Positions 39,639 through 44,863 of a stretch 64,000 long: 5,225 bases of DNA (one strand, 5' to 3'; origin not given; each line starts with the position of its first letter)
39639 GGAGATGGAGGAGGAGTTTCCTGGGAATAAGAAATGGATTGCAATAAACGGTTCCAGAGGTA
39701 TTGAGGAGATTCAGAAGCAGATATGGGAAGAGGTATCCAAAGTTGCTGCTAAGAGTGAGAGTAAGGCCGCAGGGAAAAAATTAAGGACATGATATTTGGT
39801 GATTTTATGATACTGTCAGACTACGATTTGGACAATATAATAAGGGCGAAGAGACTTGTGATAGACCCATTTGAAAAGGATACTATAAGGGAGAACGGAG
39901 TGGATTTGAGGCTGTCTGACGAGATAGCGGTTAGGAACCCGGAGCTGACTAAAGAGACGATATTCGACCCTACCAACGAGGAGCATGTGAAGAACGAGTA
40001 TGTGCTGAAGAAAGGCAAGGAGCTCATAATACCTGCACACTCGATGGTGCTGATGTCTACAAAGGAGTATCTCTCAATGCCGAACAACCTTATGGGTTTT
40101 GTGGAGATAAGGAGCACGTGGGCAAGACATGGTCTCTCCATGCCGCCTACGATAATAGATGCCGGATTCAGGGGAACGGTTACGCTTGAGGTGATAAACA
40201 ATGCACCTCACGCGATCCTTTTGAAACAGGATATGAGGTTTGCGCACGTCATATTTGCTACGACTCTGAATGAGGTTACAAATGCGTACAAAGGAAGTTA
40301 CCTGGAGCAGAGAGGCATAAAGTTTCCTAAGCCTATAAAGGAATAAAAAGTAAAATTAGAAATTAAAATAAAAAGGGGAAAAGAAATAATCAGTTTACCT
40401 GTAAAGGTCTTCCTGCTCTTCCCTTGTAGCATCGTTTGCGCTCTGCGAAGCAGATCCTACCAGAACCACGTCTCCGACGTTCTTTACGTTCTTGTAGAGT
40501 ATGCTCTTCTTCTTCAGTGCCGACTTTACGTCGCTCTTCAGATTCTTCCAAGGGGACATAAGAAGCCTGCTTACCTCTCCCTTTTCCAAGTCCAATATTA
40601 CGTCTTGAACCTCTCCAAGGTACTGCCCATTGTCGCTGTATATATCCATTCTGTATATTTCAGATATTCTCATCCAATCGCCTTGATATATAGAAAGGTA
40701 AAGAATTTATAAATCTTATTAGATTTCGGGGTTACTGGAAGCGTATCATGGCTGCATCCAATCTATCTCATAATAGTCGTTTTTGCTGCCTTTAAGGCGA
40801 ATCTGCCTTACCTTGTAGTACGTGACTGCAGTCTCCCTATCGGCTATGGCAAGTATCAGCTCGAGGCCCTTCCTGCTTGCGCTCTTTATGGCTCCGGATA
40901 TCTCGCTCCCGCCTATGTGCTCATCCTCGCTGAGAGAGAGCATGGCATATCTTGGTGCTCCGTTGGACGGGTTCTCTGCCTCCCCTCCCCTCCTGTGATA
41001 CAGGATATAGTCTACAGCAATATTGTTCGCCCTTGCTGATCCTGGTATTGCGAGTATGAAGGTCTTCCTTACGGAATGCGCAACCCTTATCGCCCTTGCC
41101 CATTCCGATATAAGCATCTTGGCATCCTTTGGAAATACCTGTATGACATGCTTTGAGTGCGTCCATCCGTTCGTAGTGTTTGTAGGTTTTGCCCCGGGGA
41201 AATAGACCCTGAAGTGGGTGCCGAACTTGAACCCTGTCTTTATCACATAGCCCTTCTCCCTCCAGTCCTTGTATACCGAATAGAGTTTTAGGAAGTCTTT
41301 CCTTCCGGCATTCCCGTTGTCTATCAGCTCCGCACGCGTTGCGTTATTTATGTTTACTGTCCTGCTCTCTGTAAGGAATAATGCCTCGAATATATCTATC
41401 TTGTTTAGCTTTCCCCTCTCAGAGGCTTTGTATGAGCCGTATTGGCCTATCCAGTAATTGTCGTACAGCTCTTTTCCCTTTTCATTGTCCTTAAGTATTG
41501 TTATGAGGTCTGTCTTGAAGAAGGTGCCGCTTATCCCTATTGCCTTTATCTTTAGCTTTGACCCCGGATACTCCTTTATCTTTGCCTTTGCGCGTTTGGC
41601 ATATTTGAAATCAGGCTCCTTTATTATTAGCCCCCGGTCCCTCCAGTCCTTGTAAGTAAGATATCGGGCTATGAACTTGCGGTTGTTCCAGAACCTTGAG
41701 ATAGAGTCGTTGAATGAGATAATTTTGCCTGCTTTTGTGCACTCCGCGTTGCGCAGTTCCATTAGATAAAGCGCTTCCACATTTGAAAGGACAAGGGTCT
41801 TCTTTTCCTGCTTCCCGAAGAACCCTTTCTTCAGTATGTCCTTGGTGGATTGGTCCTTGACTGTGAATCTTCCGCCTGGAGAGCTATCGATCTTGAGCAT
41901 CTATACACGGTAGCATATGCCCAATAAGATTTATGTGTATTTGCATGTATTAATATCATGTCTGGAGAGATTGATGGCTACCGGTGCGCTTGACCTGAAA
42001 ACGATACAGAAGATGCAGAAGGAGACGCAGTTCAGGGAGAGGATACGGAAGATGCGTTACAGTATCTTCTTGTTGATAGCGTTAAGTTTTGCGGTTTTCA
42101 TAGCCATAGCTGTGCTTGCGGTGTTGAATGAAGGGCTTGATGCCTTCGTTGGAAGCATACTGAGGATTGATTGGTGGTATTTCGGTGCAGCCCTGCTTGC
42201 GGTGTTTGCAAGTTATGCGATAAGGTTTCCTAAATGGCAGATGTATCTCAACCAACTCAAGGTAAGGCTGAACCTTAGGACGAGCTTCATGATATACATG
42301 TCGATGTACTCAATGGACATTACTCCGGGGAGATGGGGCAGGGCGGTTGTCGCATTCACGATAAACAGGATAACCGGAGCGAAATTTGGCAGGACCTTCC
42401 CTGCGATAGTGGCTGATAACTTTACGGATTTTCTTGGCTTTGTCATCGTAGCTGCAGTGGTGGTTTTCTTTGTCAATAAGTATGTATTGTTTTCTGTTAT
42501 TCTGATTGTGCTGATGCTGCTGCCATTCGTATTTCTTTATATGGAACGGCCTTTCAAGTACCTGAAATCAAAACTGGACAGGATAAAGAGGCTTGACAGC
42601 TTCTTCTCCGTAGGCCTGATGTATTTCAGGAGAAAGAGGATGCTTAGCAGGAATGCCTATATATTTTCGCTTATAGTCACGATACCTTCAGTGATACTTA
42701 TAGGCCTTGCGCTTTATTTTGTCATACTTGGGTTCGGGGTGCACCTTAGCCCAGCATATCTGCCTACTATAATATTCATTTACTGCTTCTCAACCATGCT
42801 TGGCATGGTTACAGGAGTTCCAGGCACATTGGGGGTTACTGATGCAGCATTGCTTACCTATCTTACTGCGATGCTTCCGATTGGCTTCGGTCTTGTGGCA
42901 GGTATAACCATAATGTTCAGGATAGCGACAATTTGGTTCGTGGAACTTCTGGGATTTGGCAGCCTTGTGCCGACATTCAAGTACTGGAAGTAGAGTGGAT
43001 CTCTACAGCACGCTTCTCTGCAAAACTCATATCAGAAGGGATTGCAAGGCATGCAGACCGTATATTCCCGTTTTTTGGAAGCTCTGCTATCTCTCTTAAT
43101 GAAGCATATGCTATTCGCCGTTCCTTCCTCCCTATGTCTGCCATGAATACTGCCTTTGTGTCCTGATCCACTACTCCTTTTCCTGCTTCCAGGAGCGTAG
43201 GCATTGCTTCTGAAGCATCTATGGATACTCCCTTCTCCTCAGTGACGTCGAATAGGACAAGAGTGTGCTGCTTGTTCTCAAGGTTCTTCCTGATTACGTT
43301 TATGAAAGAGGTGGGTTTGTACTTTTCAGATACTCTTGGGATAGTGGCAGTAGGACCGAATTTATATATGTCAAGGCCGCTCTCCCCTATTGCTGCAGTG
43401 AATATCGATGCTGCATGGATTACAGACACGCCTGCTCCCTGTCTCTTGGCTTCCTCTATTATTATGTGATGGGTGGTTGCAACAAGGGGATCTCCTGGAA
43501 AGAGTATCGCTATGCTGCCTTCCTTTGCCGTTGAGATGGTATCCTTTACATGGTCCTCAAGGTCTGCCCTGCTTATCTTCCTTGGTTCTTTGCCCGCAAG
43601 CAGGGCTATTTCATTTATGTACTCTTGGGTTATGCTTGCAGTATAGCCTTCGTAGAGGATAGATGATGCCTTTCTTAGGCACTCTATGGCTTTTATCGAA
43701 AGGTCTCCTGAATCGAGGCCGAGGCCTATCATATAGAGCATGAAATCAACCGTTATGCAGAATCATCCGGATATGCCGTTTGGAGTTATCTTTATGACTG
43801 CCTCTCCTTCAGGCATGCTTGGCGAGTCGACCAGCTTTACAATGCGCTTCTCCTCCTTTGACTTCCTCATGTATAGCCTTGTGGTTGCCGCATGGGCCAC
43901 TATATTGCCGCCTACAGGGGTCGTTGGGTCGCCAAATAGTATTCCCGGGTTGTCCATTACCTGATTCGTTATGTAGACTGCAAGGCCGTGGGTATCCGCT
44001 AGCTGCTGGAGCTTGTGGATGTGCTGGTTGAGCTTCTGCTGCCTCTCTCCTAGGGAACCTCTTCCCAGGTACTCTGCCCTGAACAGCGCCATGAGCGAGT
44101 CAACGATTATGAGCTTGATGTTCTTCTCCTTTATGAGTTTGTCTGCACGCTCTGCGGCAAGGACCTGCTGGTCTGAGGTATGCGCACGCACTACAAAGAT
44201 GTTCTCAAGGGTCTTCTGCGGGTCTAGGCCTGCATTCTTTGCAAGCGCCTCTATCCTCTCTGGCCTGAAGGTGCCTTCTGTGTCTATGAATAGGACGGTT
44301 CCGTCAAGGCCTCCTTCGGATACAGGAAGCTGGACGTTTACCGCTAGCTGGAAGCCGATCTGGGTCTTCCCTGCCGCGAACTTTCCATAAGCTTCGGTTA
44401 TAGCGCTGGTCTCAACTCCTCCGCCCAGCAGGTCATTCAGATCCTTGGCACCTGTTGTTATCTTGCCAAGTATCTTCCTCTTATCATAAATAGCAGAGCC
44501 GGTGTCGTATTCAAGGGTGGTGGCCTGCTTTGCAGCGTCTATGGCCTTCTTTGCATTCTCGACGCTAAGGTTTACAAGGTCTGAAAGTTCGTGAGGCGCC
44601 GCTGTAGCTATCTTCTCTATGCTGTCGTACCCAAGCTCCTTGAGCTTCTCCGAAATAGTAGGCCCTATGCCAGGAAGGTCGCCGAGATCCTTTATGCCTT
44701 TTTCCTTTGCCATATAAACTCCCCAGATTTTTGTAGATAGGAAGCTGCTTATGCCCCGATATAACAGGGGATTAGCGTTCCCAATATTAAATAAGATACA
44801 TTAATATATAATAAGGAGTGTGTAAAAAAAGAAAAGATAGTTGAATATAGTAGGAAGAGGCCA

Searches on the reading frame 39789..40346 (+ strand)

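Call 35: search_protein_families(library=pfam, proteins=[window:39789-40346:+], max_evalue=0.0001)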
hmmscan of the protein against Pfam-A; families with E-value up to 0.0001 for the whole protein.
window:39789-40346:+ (185 aa): 2 families
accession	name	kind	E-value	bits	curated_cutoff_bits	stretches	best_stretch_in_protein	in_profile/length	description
PF22769.1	DCD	-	8.8e-31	107.5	27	1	8-158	1-152/153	dCTP deaminase-like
PF00692.24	dUTPase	-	2.5e-09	37.5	22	1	73-163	18-108/129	dUTPase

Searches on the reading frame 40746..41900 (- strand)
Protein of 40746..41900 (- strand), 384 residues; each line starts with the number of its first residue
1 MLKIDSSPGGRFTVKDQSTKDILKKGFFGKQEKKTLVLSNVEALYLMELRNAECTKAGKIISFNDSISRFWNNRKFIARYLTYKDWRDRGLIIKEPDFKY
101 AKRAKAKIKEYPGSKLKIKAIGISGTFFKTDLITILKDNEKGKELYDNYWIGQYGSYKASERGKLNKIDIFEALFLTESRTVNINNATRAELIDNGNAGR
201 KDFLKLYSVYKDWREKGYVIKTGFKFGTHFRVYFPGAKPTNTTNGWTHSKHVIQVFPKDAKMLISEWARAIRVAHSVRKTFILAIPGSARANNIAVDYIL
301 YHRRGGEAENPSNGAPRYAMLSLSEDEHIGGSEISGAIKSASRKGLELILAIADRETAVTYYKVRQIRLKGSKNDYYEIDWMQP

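Call 35: search_protein_families(library=pfam, proteins=[window:40746-41900:-], max_evalue=0.0001)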
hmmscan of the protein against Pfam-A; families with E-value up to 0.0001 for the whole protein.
window:40746-41900:- (384 aa): 2 families
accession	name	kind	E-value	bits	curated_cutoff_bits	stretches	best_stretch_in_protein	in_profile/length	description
PF01974.23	tRNA_int_endo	-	5.8e-33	113.3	27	1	203-286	1-77/85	tRNA intron endonuclease, catalytic C-terminal domain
PF02778.19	tRNA_int_endo_N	-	1.2e-11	44.4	21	1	10-65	8-65/67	tRNA intron endonuclease, N-terminal domain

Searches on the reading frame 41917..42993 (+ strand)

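Call 35: search_protein_families(library=pfam, proteins=[window:41917-42993:+], max_evalue=0.0001)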
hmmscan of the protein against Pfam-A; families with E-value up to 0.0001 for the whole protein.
window:41917-42993:+ (358 aa): 1 family
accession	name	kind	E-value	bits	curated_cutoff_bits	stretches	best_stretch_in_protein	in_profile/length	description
PF03706.18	LPG_synthase_TM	-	6.7e-31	108.3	33.4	1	55-346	2-302/302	Lysylphosphatidylglycerol synthase TM region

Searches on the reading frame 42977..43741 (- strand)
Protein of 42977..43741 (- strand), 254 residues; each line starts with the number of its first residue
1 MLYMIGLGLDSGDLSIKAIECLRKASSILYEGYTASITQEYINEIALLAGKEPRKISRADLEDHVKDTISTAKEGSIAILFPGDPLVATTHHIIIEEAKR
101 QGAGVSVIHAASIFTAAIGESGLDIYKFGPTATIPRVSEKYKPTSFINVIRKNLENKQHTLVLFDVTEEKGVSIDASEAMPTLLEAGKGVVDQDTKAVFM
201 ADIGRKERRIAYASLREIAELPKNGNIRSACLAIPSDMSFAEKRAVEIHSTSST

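Call 35: search_protein_families(library=pfam, proteins=[window:42977-43741:-], max_evalue=0.0001)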
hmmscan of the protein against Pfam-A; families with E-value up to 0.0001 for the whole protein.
window:42977-43741:- (254 aa): 1 family
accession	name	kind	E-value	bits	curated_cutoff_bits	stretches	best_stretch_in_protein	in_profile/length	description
PF00590.25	TP_methylase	-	2.9e-22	80.1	27.8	1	1-218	1-211/212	Tetrapyrrole (Corrin/Porphyrin) Methylases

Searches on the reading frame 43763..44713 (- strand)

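Call 35: search_protein_families(library=pfam, proteins=[window:43763-44713:-], max_evalue=0.0001)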
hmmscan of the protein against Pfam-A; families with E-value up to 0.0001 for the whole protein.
window:43763-44713:- (316 aa): 6 families
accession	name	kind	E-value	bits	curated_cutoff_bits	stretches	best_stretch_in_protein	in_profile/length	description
PF08423.17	Rad51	-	4.8e-87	291.7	22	1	78-315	1-242/244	Rad51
PF00154.27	RecA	-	9.4e-19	68.3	27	1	80-290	28-226/262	recA bacterial DNA recombination protein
PF14520.12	HHH_5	-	3.1e-09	37.6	27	1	8-62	2-56/57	Helix-hairpin-helix domain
PF13481.12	AAA_25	-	7.1e-09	36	27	1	91-250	21-188/195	AAA domain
PF11731.14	Cdd1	-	9.9e-07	29.3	25.5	1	4-47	2-45/86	Pathogenicity locus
PF06745.19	ATPase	-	6.5e-05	22.9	26.6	0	86-221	2-140/231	KaiC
